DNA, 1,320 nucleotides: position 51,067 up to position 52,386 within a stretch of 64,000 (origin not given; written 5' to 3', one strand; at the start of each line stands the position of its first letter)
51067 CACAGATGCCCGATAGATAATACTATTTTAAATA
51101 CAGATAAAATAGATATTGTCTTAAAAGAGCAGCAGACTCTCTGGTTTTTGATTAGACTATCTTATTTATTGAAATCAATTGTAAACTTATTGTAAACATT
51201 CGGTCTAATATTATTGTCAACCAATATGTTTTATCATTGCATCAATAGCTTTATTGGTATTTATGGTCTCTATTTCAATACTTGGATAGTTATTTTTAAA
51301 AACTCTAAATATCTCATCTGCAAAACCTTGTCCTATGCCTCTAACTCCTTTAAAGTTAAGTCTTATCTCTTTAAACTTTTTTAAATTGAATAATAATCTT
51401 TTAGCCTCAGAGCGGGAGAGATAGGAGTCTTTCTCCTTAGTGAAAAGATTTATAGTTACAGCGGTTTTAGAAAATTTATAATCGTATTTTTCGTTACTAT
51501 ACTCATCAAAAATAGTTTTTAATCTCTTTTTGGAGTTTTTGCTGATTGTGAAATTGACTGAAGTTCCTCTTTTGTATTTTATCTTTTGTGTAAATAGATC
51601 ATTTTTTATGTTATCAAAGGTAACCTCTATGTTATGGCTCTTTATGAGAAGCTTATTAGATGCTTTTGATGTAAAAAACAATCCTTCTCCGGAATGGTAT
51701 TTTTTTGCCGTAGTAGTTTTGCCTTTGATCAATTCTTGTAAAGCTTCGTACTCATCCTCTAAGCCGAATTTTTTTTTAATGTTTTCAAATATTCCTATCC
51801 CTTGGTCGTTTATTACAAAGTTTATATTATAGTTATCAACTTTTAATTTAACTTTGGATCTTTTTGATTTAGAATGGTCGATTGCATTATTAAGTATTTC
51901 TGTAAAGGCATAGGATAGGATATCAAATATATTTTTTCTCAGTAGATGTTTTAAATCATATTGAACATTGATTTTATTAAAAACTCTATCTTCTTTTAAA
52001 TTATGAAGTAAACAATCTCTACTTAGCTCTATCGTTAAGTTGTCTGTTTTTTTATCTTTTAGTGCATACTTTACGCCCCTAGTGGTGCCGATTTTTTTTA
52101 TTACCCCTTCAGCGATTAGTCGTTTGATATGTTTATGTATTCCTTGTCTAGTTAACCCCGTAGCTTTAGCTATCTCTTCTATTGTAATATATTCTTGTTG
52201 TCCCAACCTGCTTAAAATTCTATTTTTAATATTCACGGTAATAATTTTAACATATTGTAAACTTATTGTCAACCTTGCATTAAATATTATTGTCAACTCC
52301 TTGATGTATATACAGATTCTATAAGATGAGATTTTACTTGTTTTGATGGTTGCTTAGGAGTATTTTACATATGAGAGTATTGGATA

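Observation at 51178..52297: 44-bp composite direct repeats bracket an AT-rich one-gene cassette (HTH-GHKL ATPase-DUF4325)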

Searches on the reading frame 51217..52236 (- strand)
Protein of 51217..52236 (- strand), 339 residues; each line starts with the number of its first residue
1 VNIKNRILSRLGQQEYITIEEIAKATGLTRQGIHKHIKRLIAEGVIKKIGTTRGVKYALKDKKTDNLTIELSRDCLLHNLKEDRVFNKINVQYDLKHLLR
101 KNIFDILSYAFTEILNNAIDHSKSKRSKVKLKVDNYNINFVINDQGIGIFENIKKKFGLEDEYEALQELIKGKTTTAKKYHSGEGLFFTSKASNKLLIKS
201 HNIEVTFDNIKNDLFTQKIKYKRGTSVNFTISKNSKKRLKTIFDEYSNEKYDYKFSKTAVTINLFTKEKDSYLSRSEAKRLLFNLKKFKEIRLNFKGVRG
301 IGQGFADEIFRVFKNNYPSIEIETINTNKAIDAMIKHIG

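Call 10: search_protein_families(library=pfam, proteins=[window:51217-52236:-], max_evalue=0.01)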
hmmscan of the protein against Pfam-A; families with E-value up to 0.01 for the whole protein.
window:51217-52236:- (339 aa): 13 families
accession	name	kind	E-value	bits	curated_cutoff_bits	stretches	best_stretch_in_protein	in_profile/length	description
PF14213.11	DUF4325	-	7.1e-14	51.7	23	1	278-330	2-62/64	STAS-like domain of unknown function (DUF4325)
PF13412.12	HTH_24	-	4.7e-10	39.3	21.9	1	4-47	5-48/48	Winged helix-turn-helix DNA-binding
PF02518.31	HATPase_c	-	2.5e-08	34.8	26.4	1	107-232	6-108/111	Histidine kinase-, DNA gyrase B-, and HSP90-like ATPase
PF08279.18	HTH_11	-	7.7e-08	32.5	25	1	5-54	3-51/55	HTH domain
PF12802.13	MarR_2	-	4.8e-07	30.3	27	1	6-48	9-52/61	MarR family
PF13581.12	HATPase_c_2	-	7.2e-05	23.2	27.4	1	101-198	26-114/127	Histidine kinase-like ATPase domain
PF13545.12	HTH_Crp_2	-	0.00071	19.9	27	1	17-50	23-56/70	Crp-like helix-turn-helix domain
PF01047.28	MarR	-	0.00083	19.6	24.6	1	6-48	7-49/59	MarR family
PF13551.12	HTH_29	-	0.0014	19.1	28.1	1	14-45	11-41/64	Winged helix-turn helix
PF12840.13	HTH_20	-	0.0014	18.9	27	1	6-47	8-49/51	Helix-turn-helix domain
PF14493.12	HTH_40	-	0.0037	17.9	27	1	14-45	10-41/89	Helix-turn-helix domain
PF13404.12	HTH_AsnC-type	-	0.0049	17.1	27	1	6-40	7-41/42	AsnC-type helix-turn-helix domain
PF13589.12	HATPase_c_3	-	0.0073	16.8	25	0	109-206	5-108/137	Histidine kinase-, DNA gyrase B-, and HSP90-like ATPase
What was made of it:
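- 51217..52236 (-): Gene for a 339-aa protein: wHTH (residues ~4-50), SpoIIAB/RsbW-like GHKL ATP-binding domain (~100-232) and STAS-like DUF4325 (~278-330). Start codon GTG 52236-52234; stop codon TGA 51219-51217. Pfam (call 10).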

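Call 11: find_homologous_proteins(query=window:51217-52236:-, max_evalue=0.001)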
Query window:51217-52236:- (339 aa): 6571 proteins with E <= 0.001 among 8000 candidates; the best 120 are listed.
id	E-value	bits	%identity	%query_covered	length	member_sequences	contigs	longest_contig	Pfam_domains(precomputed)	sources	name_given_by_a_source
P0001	1.1e-211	720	100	100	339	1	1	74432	PF14213.12,PF13412.13,PF08279.19,PF02518.32,PF12802.14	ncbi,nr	ncbi:MAG: DUF4325 domain-containing protein [Candidatus Kaelpia imicola]|nr:DUF4325 domain-containin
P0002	7.2e-161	553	75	100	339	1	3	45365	PF14213.12,PF13412.13,PF13581.13,PF02518.32,PF12802.14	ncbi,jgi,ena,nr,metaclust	ncbi:MAG: DUF4325 domain-containing protein [Candidatus Kaelpia aquatica]|nr:DUF4325 domain-containi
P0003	7.1e-160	550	76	100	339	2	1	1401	PF14213.12,PF13412.13,PF08279.19,PF13581.13,PF02518.32,PF13545.13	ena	-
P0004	2.5e-154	532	74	100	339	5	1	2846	PF14213.12,PF13412.13,PF08279.19,PF13581.13,PF02518.32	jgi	-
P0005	9.3e-128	444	62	95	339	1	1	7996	PF14213.12,PF13412.13,PF22168.3,PF02518.32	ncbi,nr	ncbi:MAG: DUF4325 domain-containing protein [Elusimicrobiota bacterium]|nr:DUF4325 domain-containing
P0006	2.2e-107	377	53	100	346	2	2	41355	PF14213.12,PF13581.13,PF02518.32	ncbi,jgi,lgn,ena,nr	ncbi:MAG: ArsR family transcriptional regulator [Elusimicrobia bacterium HGW-Elusimicrobia-2]|nr:MAG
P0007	2.2e-103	364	49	100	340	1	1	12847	PF14213.12,PF13412.13,PF22168.3,PF13581.13,PF02518.32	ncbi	ncbi:MAG: STAS-like domain-containing protein [Elusimicrobiota bacterium]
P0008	1.3e-98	349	49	100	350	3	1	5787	PF14213.12,PF13412.13,PF13581.13,PF02518.32,PF12802.14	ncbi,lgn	-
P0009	1.0e-95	339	48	99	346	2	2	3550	PF12840.14,PF14213.12,PF08279.19,PF13581.13,PF02518.32,PF12802.14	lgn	-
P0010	2.2e-95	338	50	100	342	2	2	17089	PF14213.12,PF13412.13,PF08279.19,PF01022.27,PF13581.13,PF12802.14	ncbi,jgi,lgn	ncbi:MAG: DUF4325 domain-containing protein [Desulfobacterales bacterium]|jgi:DNA-binding transcript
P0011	7.0e-94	333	48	100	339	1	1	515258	PF12840.14,PF14213.12,PF13412.13,PF08279.19,PF01978.26,PF01022.27,PF12802.14,PF13545.13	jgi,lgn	-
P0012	1.8e-93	332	48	99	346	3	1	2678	PF12840.14,PF14213.12,PF08279.19,PF13581.13,PF02518.32,PF12802.14,PF25213.2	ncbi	-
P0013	2.3e-93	331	49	100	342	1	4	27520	PF14213.12,PF13412.13,PF08279.19,PF13581.13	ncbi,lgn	-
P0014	2.5e-93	331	48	100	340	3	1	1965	PF14213.12,PF13412.13,PF13581.13,PF02518.32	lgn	-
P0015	5.3e-93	330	49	100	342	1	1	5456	PF14213.12,PF13581.13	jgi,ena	-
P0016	1.3e-92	329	49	100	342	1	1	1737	PF14213.12,PF13412.13,PF08279.19,PF13581.13,PF12802.14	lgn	-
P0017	1.6e-92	329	49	100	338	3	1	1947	PF14213.12,PF13412.13,PF08279.19,PF13581.13,PF02518.32,PF12802.14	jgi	jgi:biotin operon repressor/anti-sigma regulatory factor (Ser/Thr protein kinase)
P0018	2.0e-92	328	49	100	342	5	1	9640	PF14213.12,PF13412.13,PF08279.19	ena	-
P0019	2.7e-92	328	48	99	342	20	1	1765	PF14213.12,PF13412.13,PF08279.19,PF13581.13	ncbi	-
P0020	4.7e-92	327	49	100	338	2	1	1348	PF14213.12,PF13412.13,PF08279.19,PF13581.13,PF12802.14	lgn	-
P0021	1.5e-91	325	47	100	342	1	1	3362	PF12840.14,PF14213.12,PF13412.13,PF08279.19,PF13581.13,PF12802.14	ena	-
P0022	1.7e-91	325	47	99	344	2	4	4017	PF01047.29,PF12840.14,PF14213.12,PF13412.13,PF08279.19,PF13581.13,PF02518.32,PF12802.14,PF25213.2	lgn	-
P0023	2.0e-91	325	50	100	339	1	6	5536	PF14213.12,PF13412.13,PF08279.19,PF09012.18,PF12802.14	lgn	-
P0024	2.8e-91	325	48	100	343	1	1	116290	PF14213.12,PF13412.13,PF08279.19,PF13581.13,PF02518.32,PF12802.14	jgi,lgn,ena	-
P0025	5.9e-91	323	45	99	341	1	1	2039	PF14213.12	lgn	-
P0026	6.4e-91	323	47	100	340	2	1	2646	PF14213.12,PF13581.13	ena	-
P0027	8.1e-91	323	48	100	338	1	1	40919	PF14213.12,PF13412.13,PF08279.19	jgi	-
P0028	8.9e-91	323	49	100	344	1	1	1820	PF12840.14,PF14213.12,PF13412.13,PF08279.19,PF12802.14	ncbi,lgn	-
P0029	9.4e-91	323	48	100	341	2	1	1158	PF14213.12,PF13412.13,PF08279.19,PF13581.13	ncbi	-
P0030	9.6e-91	323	50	100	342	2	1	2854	PF14213.12,PF13412.13,PF08279.19,PF13581.13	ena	-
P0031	9.8e-91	323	48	100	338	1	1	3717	PF14213.12,PF13581.13,PF12802.14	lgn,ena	-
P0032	1.8e-90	322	48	99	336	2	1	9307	PF14213.12,PF13412.13,PF08279.19,PF12802.14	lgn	-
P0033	2.1e-90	322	48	100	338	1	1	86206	PF14213.12,PF13412.13,PF08279.19,PF09012.18,PF13581.13,PF02518.32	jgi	jgi:biotin operon repressor/anti-sigma regulatory factor (Ser/Thr protein kinase)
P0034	2.9e-90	321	47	100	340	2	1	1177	PF14213.12,PF13412.13,PF08279.19,PF13581.13,PF12802.14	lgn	-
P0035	3.5e-90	321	45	100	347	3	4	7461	PF14213.12,PF08279.19,PF13581.13,PF02518.32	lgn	-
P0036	3.7e-90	321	48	100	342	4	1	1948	PF14213.12,PF13581.13,PF02518.32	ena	-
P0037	4.9e-90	320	45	99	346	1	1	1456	PF14213.12,PF13412.13,PF08279.19,PF12802.14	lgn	-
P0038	5.4e-90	320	49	100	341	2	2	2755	PF14213.12,PF13412.13,PF08279.19,PF13581.13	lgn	-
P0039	6.8e-90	320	46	100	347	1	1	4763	PF12840.14,PF14213.12,PF08279.19,PF13581.13,PF02518.32,PF12802.14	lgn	-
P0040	7.6e-90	320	46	100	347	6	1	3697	PF14213.12,PF08279.19,PF13581.13,PF02518.32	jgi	jgi:biotin operon repressor/anti-sigma regulatory factor (Ser/Thr protein kinase)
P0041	8.7e-90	320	49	94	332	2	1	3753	PF14213.12,PF13412.13,PF08279.19,PF04703.19,PF02518.32,PF12802.14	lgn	-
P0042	1.1e-89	319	45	100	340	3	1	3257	PF14213.12,PF13412.13,PF08279.19,PF13581.13,PF12802.14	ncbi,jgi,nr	ncbi:MAG: HTH domain-containing protein [FCB group bacterium]|nr:HTH domain-containing protein [FCB 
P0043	1.1e-89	319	46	99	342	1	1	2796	PF14213.12,PF13412.13,PF08279.19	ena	-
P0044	1.2e-89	319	47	100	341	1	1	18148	PF14213.12,PF13412.13,PF13581.13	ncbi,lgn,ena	-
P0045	1.3e-89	319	49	100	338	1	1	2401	PF14213.12,PF13412.13,PF08279.19,PF02518.32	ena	-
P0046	1.4e-89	319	48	100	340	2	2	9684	PF14213.12,PF13412.13,PF08279.19,PF13581.13,PF02518.32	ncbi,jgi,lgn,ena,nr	ncbi:MAG TPA: DUF4325 domain-containing protein [Deltaproteobacteria bacterium]|nr:DUF4325 domain-co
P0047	1.5e-89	319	47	100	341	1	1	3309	PF12840.14,PF14213.12,PF13412.13,PF08279.19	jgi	-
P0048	1.6e-89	319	49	100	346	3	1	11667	PF14213.12,PF13412.13,PF08279.19,PF02518.32,PF12802.14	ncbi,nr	ncbi:MAG: hypothetical protein B5M53_08820 [Candidatus Cloacimonas sp. 4484_209]|nr:MAG: hypothetica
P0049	1.9e-89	318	49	100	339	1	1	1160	PF12840.14,PF14213.12,PF13412.13,PF08279.19,PF12802.14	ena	-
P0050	2.3e-89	318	47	99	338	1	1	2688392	PF01047.29,PF14213.12,PF13412.13,PF08279.19,PF12802.14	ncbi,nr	ncbi:MAG: DUF4325 domain-containing protein [candidate division WOR-3 bacterium]|nr:MAG: DUF4325 dom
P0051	2.3e-89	318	49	100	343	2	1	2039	PF14213.12,PF13412.13,PF08279.19,PF13581.13,PF12802.14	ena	-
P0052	2.4e-89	318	50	98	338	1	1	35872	PF14213.12,PF13412.13,PF08279.19,PF13581.13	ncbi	-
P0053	2.4e-89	318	48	100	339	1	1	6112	PF14213.12,PF13412.13,PF08279.19,PF13581.13,PF02518.32,PF12802.14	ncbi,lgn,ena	-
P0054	3.0e-89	318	48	96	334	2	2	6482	PF14213.12,PF13412.13,PF08279.19,PF02518.32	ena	-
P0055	3.6e-89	318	47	100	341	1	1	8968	PF14213.12,PF13412.13,PF08279.19,PF13581.13,PF12802.14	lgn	-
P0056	3.8e-89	318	45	100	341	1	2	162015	PF12840.14,PF14213.12,PF13412.13,PF08279.19,PF01022.27,PF13581.13,PF12802.14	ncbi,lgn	-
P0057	4.1e-89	317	45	96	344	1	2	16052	PF14213.12,PF13412.13,PF08279.19,PF22168.3,PF02518.32,PF12802.14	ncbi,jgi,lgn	-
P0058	4.9e-89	317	44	100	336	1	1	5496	PF14213.12,PF13412.13,PF13581.13,PF02518.32,PF12802.14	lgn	-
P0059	5.8e-89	317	47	100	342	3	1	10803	PF14213.12,PF13412.13,PF08279.19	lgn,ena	-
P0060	6.9e-89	317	45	100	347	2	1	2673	PF14213.12,PF13412.13,PF08279.19,PF13581.13,PF02518.32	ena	-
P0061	7.0e-89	317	49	94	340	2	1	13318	PF14213.12,PF13412.13,PF08279.19,PF13581.13,PF02518.32,PF12802.14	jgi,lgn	jgi:anti-sigma regulatory factor (Ser/Thr protein kinase)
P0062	7.2e-89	317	47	100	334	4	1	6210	PF12840.14,PF14213.12,PF13412.13,PF08279.19,PF12802.14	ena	-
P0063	7.7e-89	317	48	100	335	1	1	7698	PF01047.29,PF12840.14,PF14213.12,PF13412.13,PF08279.19,PF01978.26,PF01022.27,PF12802.14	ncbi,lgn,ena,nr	ncbi:MAG: DUF4325 domain-containing protein [Proteobacteria bacterium]|nr:DUF4325 domain-containing 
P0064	8.3e-89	316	46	100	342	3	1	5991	PF14213.12,PF13412.13,PF08279.19,PF13581.13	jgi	jgi:biotin operon repressor/anti-sigma regulatory factor (Ser/Thr protein kinase)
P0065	9.2e-89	316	48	100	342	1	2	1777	PF14213.12,PF13412.13,PF08279.19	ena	-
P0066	9.3e-89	316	48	100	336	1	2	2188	PF14213.12,PF13412.13,PF08279.19,PF12802.14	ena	-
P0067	1.0e-88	316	47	99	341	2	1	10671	PF14213.12,PF13412.13,PF13581.13,PF12802.14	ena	-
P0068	1.0e-88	316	48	100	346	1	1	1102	PF14213.12,PF13412.13,PF08279.19,PF13581.13,PF02518.32,PF12802.14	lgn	-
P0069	1.1e-88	316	47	100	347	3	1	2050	PF14213.12,PF13412.13,PF13581.13,PF02518.32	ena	-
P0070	1.7e-88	315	48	100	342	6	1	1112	PF14213.12,PF13412.13,PF08279.19,PF13581.13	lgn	-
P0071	1.7e-88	315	48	100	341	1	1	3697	PF14213.12,PF08279.19,PF13581.13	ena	-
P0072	2.0e-88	315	47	100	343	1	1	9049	PF14213.12,PF13412.13,PF08279.19,PF01022.27,PF12802.14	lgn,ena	-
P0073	2.1e-88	315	48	100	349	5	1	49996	PF14213.12,PF13412.13,PF08279.19,PF13581.13,PF02518.32,PF12802.14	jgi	-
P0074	2.6e-88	315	48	100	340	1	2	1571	PF14213.12,PF13412.13,PF13581.13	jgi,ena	jgi:anti-sigma regulatory factor (Ser/Thr protein kinase)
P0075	3.1e-88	315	47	100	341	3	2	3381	PF14213.12,PF13412.13,PF08279.19,PF13581.13,PF12802.14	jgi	jgi:biotin operon repressor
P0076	3.5e-88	314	46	100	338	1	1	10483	PF14213.12,PF13412.13,PF08279.19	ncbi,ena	-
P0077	4.0e-88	314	48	100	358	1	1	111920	PF12840.14,PF14213.12,PF13412.13,PF08279.19,PF13581.13,PF02518.32,PF12802.14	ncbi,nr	ncbi:MAG: DUF4325 domain-containing protein [Deltaproteobacteria bacterium]|nr:DUF4325 domain-contai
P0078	4.2e-88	314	43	100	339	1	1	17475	PF12840.14,PF14213.12,PF13412.13,PF08279.19,PF25212.3,PF01022.27,PF13581.13,PF12802.14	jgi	-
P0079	4.8e-88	314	45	95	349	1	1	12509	PF01047.29,PF12840.14,PF14213.12,PF13412.13,PF08279.19,PF01022.27,PF13581.13,PF02518.32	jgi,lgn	jgi:DNA-binding Lrp family transcriptional regulator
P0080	5.0e-88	314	49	98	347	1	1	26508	PF14213.12,PF13412.13,PF08279.19,PF13581.13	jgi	-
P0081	5.4e-88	314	46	100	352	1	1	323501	PF14213.12,PF13412.13,PF08279.19,PF01978.26,PF01022.27,PF12802.14,PF13545.13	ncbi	-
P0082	5.5e-88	314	43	99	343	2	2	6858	PF14213.12,PF13412.13,PF08279.19,PF22168.3,PF02518.32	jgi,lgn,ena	-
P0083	5.9e-88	314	43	100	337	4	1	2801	PF14213.12,PF13412.13,PF13581.13,PF02518.32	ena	-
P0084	6.0e-88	314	45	99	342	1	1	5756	PF14213.12,PF13581.13,PF02518.32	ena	-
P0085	7.0e-88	313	45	99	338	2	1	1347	PF14213.12,PF13412.13,PF08279.19,PF13581.13,PF02518.32,PF12802.14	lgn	-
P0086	7.5e-88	313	46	94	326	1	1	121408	PF14213.12,PF13581.13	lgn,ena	-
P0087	7.9e-88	313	45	100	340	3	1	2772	PF14213.12,PF08279.19,PF13581.13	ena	-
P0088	7.9e-88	313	49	100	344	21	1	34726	PF14213.12,PF13412.13,PF08279.19,PF09012.18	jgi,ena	-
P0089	8.1e-88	313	45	100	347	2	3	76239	PF14213.12,PF13581.13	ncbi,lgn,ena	ncbi:MAG: DUF4325 domain-containing protein [Victivallales bacterium]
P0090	8.9e-88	313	48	99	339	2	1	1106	PF14213.12,PF13412.13,PF08279.19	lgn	-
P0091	9.5e-88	313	48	100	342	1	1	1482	PF14213.12,PF13412.13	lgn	-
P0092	9.6e-88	313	43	100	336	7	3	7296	PF12840.14,PF14213.12,PF13581.13,PF02518.32,PF12802.14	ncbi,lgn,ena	-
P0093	1.1e-87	313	43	100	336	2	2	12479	PF12840.14,PF14213.12,PF13581.13,PF02518.32,PF12802.14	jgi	-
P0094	1.1e-87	313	48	100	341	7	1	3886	PF14213.12,PF08279.19,PF13581.13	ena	-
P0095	1.1e-87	313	45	98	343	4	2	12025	PF14213.12,PF08279.19,PF13581.13,PF02518.32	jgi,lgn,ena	-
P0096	1.1e-87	313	46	100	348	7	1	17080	PF14213.12,PF13412.13,PF08279.19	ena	-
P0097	1.3e-87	312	48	100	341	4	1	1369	PF14213.12,PF13412.13,PF08279.19,PF12802.14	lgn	-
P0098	1.3e-87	312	45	100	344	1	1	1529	PF14213.12,PF13412.13,PF08279.19,PF12802.14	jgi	-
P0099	1.6e-87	312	47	100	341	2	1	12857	PF14213.12,PF13412.13,PF08279.19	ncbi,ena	-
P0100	2.0e-87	312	48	99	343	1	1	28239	PF01047.29,PF14213.12,PF13412.13,PF08279.19,PF01022.27,PF13581.13,PF04703.19,PF02518.32,PF12802.14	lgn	-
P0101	2.1e-87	312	48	100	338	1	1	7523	PF14213.12,PF13412.13,PF08279.19,PF02518.32,PF12802.14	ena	-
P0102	2.1e-87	312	45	92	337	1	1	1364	PF14213.12,PF01022.27,PF25213.2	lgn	-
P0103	2.2e-87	312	48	100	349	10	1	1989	PF12840.14,PF14213.12,PF13412.13,PF08279.19,PF13581.13,PF12802.14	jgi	-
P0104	2.2e-87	312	47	99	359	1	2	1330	PF14213.12,PF13412.13,PF08279.19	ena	-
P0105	2.3e-87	312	45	100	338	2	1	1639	PF14213.12,PF13412.13,PF08279.19,PF12802.14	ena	-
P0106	3.1e-87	311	47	94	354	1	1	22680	PF14213.12,PF08279.19,PF13581.13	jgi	jgi:anti-sigma regulatory factor (Ser/Thr protein kinase)/biotin operon repressor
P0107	3.2e-87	311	49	100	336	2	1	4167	PF14213.12,PF13412.13,PF08279.19,PF02518.32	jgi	-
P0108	3.2e-87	311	48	99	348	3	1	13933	PF12840.14,PF14213.12,PF13412.13,PF08279.19,PF13581.13,PF12802.14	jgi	-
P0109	3.9e-87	311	47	100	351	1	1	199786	PF14213.12,PF13412.13,PF08279.19,PF13581.13,PF12802.14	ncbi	ncbi:MAG: STAS-like domain-containing protein [bacterium]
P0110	4.3e-87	311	45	100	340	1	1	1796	PF14213.12,PF08279.19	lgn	-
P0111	4.3e-87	311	43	100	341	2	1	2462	PF14213.12,PF13412.13,PF08279.19,PF02518.32,PF12802.14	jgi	-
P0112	4.9e-87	311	48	99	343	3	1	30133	PF14213.12,PF22168.3,PF01022.27,PF13581.13,PF02518.32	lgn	-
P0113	5.9e-87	310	45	100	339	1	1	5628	PF14213.12,PF13412.13,PF08279.19,PF12802.14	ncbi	-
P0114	6.1e-87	310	45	100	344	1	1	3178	PF14213.12,PF13412.13,PF08279.19,PF12802.14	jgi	-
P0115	6.3e-87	310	44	100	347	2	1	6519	PF14213.12,PF08279.19,PF02518.32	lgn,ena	-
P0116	7.1e-87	310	47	100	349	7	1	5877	PF01047.29,PF12840.14,PF14213.12,PF13412.13,PF08279.19,PF12802.14,PF08220.19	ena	-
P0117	7.5e-87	310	46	100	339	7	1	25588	PF14213.12,PF13412.13,PF08279.19,PF12802.14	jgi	jgi:biotin operon repressor/anti-sigma regulatory factor (Ser/Thr protein kinase)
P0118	7.7e-87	310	44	100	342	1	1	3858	PF14213.12,PF13412.13,PF08279.19,PF13581.13,PF12802.14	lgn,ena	-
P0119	8.5e-87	310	52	94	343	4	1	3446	PF14213.12,PF13412.13,PF08279.19,PF12802.14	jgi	jgi:anti-sigma regulatory factor (Ser/Thr protein kinase)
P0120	9.2e-87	310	45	100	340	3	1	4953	PF14213.12,PF13412.13,PF08279.19,PF13581.13,PF04703.19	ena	-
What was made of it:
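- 51217..52236 (-): 100% identical to the NCBI protein 'DUF4325 domain-containing protein [Candidatus Kaelpia imicola]' (call 11).
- On wHTH-HATPase_c-DUF4325 protein family (Pfam PF14213-containing, about 340 aa): At least 6571 hits of 326-359 aa with the same Pfam set (call 11).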

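Call 12: find_encoding_contigs(protein=window:51217-52236:-, flank=10000, max_places=10)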
Protein window:51217-52236:- (339 aa): no gene with exactly this product is on record in the collection.
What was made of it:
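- Tried and rejected: The exact protein is not indexed in the contig look-up (call 12).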

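Call 13: find_encoding_contigs(protein=P0002, flank=6000, max_places=4)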
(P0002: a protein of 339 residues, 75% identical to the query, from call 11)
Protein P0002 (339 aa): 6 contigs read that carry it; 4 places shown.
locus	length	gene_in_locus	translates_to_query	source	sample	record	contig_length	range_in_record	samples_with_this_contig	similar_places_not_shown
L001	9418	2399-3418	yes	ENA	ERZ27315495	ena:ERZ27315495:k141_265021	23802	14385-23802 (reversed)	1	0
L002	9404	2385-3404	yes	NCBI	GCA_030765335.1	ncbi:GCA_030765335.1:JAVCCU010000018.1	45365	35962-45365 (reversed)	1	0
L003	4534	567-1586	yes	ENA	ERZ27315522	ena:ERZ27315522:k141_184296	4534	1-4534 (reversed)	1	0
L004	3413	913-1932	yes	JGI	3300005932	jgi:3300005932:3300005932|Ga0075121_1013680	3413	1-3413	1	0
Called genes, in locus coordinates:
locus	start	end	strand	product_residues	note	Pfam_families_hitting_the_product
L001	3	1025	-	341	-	?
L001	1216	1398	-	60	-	PF04070:DUF378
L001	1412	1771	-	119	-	-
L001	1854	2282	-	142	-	-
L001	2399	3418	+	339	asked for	PF12802:MarR_2 (faint), PF13412:HTH_24 (weak), PF13581:HATPase_c_2 (weak), PF02518:HATPase_c (weak), PF14213:DUF4325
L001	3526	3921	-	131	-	PF02566:OsmC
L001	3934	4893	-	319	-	PF00056:Ldh_1_N, PF02866:Ldh_1_C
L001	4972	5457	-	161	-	PF01988:VIT1 (faint)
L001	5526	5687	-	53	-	-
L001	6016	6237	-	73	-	PF01106:NifU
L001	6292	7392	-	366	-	PF01458:SUFBD_core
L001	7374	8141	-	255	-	PF02463:SMC_N (faint), PF13175:AAA_15 (faint), PF00005:ABC_tran, PF13304:AAA_21 (weak)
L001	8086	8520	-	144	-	PF01475:FUR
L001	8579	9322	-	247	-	PF27246:MJ1433_N, PF27232:MJ1433_C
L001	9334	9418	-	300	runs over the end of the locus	PF02445:NadA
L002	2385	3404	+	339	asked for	PF12802:MarR_2 (faint), PF13412:HTH_24 (weak), PF13581:HATPase_c_2 (weak), PF02518:HATPase_c (weak), PF14213:DUF4325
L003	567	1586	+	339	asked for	PF12802:MarR_2 (faint), PF13412:HTH_24 (weak), PF13581:HATPase_c_2 (weak), PF02518:HATPase_c (weak), PF14213:DUF4325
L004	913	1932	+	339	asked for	PF12802:MarR_2 (faint), PF13412:HTH_24 (weak), PF13581:HATPase_c_2 (weak), PF02518:HATPase_c (weak), PF14213:DUF4325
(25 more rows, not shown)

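Call 14: find_encoding_contigs(protein=P0006, flank=6000, max_places=4)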
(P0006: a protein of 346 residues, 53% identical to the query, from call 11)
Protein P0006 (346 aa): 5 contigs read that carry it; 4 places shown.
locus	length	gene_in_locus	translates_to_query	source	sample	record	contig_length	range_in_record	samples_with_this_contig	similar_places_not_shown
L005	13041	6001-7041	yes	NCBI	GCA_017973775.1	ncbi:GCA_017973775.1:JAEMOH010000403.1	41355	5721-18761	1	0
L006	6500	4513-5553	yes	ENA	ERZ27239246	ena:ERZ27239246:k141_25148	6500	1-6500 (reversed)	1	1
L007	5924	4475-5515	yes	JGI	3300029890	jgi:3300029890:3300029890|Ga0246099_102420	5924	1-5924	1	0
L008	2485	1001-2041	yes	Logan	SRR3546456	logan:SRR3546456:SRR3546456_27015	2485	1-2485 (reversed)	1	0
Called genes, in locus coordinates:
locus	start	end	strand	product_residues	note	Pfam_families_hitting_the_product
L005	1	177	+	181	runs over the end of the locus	PF26707:DUF8237 (faint), PF07603:Lcl_C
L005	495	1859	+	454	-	-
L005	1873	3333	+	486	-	PF00171:Aldedh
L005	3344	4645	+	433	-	PF14691:Fer4_20, PF02826:2-Hacid_dh_C (faint), PF00890:FAD_binding_2 (weak), PF01266:DAO, PF07992:Pyr_redox_2, PF12831:FAD_oxidored (weak), PF13450:NAD_binding_8, PF01593:Amino_oxidase (weak), +4 more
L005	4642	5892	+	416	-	PF01180:DHO_dh, PF01207:Dus, PF12797:Fer4_2 (faint), PF12837:Fer4_6 (faint), PF00037:Fer4 (faint), PF12838:Fer4_7 (weak), PF14697:Fer4_21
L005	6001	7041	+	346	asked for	PF13581:HATPase_c_2 (weak), PF02518:HATPase_c (weak), PF14213:DUF4325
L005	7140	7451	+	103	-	PF01713:Smr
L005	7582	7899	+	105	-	-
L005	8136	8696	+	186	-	-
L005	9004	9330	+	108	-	-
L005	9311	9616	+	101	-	PF21716:dnstrm_HI1420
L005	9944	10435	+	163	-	-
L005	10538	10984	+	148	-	PF00334:NDK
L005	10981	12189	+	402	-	PF00871:Acetate_kinase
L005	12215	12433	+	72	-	PF01783:Ribosomal_L32p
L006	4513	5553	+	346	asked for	PF13581:HATPase_c_2 (weak), PF02518:HATPase_c (weak), PF14213:DUF4325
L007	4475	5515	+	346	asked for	PF13581:HATPase_c_2 (weak), PF02518:HATPase_c (weak), PF14213:DUF4325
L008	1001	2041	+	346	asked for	PF13581:HATPase_c_2 (weak), PF02518:HATPase_c (weak), PF14213:DUF4325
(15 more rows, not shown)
